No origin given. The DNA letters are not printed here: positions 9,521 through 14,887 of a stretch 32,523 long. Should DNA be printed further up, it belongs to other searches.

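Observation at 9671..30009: Tandem array of four giant, non-repetitive paralogous lipoproteins with no recognisable family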

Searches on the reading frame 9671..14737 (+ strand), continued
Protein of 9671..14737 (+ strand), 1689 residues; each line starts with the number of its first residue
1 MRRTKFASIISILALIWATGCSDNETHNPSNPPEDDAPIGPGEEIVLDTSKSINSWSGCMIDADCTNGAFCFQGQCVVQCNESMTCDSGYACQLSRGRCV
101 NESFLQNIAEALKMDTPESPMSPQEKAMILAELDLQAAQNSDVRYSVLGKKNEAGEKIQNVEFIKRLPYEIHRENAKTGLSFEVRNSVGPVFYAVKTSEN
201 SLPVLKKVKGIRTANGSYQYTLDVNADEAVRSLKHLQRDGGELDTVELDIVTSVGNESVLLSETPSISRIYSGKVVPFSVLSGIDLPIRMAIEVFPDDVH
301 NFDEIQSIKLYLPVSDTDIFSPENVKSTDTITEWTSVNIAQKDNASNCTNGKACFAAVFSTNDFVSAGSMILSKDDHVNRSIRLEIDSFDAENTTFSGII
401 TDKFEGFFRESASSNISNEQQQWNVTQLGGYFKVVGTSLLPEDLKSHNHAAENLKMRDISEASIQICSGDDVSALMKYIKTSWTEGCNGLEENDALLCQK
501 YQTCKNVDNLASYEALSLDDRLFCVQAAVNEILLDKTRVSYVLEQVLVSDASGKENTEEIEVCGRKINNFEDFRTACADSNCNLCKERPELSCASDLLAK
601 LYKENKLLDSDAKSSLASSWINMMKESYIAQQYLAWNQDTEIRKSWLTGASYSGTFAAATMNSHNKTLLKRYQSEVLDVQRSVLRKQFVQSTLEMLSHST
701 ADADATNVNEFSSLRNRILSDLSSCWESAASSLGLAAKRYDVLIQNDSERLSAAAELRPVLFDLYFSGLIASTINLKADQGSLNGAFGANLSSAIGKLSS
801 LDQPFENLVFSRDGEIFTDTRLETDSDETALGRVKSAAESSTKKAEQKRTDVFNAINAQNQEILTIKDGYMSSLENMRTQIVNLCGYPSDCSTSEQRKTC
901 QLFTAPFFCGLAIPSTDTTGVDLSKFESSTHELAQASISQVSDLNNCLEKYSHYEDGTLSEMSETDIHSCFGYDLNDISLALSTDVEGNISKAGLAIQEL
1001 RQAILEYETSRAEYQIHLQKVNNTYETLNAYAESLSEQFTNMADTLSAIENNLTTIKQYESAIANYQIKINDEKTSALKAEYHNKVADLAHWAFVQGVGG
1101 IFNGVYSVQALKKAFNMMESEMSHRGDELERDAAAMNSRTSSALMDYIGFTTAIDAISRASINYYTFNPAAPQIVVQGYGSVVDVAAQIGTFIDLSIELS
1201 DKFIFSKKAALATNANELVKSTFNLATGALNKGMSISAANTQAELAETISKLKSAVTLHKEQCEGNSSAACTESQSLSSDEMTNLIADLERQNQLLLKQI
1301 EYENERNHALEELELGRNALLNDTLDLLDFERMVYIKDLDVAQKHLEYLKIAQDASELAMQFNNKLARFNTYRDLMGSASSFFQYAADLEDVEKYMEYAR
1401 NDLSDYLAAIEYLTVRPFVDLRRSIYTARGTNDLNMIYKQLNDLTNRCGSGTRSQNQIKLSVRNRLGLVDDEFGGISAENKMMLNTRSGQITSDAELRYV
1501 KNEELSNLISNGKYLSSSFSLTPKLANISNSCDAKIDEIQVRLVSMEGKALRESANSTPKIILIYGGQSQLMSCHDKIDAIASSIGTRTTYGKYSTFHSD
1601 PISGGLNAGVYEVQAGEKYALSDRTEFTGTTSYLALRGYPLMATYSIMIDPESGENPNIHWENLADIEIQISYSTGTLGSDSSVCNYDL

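Call 70: search_protein_families(library=pfam, proteins=[L002:91-2271:+, L002:2299-6252:+, L002:6255-8264:+, L002:8469-9662:+], max_evalue=0.01)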
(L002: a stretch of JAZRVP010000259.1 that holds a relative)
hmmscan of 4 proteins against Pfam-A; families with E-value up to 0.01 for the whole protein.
L002:91-2271:+ (727 aa): 1 family
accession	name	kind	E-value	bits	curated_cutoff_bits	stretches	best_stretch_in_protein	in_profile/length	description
PF17946.7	RecC_C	-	8.7e-05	22.9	22.6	1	453-629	62-176/202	RecC C-terminal domain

L002:2299-6252:+ (1318 aa): 6 families
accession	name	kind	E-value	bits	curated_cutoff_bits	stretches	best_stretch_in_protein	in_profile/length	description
PF00580.27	UvrD-helicase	-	1.3e-49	169.8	23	1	21-463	12-266/271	UvrD/REP helicase N-terminal domain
PF13361.12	UvrD_C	-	2.3e-18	67.2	25.6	2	807-896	284-344/350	UvrD-like helicase C-terminal domain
PF13245.12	AAA_19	-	1.2e-15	58.3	25.1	2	23-103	12-90/134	AAA domain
PF13538.12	UvrD_C_2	-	2.1e-06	27.9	27.4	1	817-837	4-24/52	UvrD-like helicase C-terminal domain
PF04851.21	ResIII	-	8.6e-05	22.9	22.5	1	22-142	23-132/164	Type III restriction enzyme, res subunit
PF13604.12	AAA_30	-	0.0013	18.9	27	1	24-73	20-66/191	AAA domain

L002:6255-8264:+ (670 aa): 16 families
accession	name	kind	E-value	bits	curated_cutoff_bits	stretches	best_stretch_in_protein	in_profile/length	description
PF13245.12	AAA_19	-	1.3e-29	103.5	25.1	1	208-356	8-132/134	AAA domain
PF13604.12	AAA_30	-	1.1e-26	94.2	27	1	201-403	5-175/191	AAA domain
PF00580.27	UvrD-helicase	-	3.8e-09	37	23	1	200-298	3-98/271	UvrD/REP helicase N-terminal domain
PF13538.12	UvrD_C_2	-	4.9e-08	33.1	27.4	1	599-644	2-49/52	UvrD-like helicase C-terminal domain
PF05127.21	NAT10_TcmA_helicase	-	9.6e-08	32.5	22.7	1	215-336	1-112/176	RNA cytidine acetyltransferase NAT10/TcmA, helicase domain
PF13086.12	AAA_11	-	1.2e-07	32.2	27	1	198-268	2-75/257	AAA domain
PF13401.12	AAA_22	-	2.2e-05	25.2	27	1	210-348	4-122/130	AAA domain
PF01443.25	Viral_helicase1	-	4.1e-05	23.9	21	0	215-267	2-57/228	Viral superfamily 1 RNA helicase core domain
PF18335.7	SH3_13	-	0.00028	21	41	1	522-554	22-54/65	ATP-dependent RecD-like DNA helicase SH3 domain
PF00270.35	DEAD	-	0.00034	20.8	26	1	205-327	10-131/167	DEAD/DEAH box helicase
PF00437.27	T2SSE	-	0.00083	18.5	24.9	1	179-232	110-163/370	Type II/IV secretion system protein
PF20720.3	nSTAND3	-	0.001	19.2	27.2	1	211-242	17-46/155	Novel STAND NTPase 3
PF09848.15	SLFN-g3_helicase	-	0.0018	18.1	24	1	212-323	2-89/354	Schlafen group 3, DNA/RNA helicase domain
PF13191.12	AAA_16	-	0.0058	17.6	32.6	0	200-236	13-49/167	AAA ATPase domain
PF00910.28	RNA_helicase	-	0.0068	17.3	21.5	0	215-259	2-46/105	RNA helicase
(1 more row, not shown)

L002:8469-9662:+ (398 aa): 0 families

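Call 95: search_solved_structures(query=A7, max_evalue=10)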
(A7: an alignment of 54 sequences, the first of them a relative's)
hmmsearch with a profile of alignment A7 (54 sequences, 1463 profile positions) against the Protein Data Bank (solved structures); distinct sequences matched with E-value up to 10: 78 (the best 60 are shown).
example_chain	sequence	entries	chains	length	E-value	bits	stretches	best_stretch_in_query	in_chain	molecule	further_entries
4tql_A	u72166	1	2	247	0.0011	19.9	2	846-954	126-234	Three helix bundle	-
8t1i_J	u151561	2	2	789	0.0057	17.6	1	881-1121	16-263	Mediator of RNA polymerase II transcription subunit 15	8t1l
4xa6_A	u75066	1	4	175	0.013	16.5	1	837-939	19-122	Gp7-MYH7(1777-1855)-EB1 chimera protein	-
3tkl_B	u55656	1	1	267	0.018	16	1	825-1052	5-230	LidA protein, substrate of the Dot/Icm system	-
3fx7_A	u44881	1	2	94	0.042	14.7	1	844-924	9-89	Putative uncharacterized protein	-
7emf_O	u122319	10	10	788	0.071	14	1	881-1125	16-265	Mediator of RNA polymerase II transcription subunit 15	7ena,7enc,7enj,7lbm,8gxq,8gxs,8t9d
2gts_A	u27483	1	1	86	0.11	13.3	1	844-921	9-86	hypothetical protein HP0062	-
9i38_A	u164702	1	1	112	0.17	12.7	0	580-624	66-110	m4D2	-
4f61_I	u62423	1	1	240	0.18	12.6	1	879-1073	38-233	Stathmin-like domain R4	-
4dt0_A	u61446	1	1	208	0.23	12.3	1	888-994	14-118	V-type ATP synthase subunit E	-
7m2w_U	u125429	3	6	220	0.35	11.7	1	1045-1167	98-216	Spindle pole body component 110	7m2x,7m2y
8i3e_A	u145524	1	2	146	0.36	11.6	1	845-963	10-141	ELKS/Rab6-interacting/CAST family member 1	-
3ut5_E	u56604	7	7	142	0.5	11.2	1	879-967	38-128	Stathmin-4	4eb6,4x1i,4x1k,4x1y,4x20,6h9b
3ryc_E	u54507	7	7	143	0.5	11.2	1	879-967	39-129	Stathmin-4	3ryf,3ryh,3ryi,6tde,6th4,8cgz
5kx5_E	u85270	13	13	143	0.5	11.2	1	879-967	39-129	Stathmin-4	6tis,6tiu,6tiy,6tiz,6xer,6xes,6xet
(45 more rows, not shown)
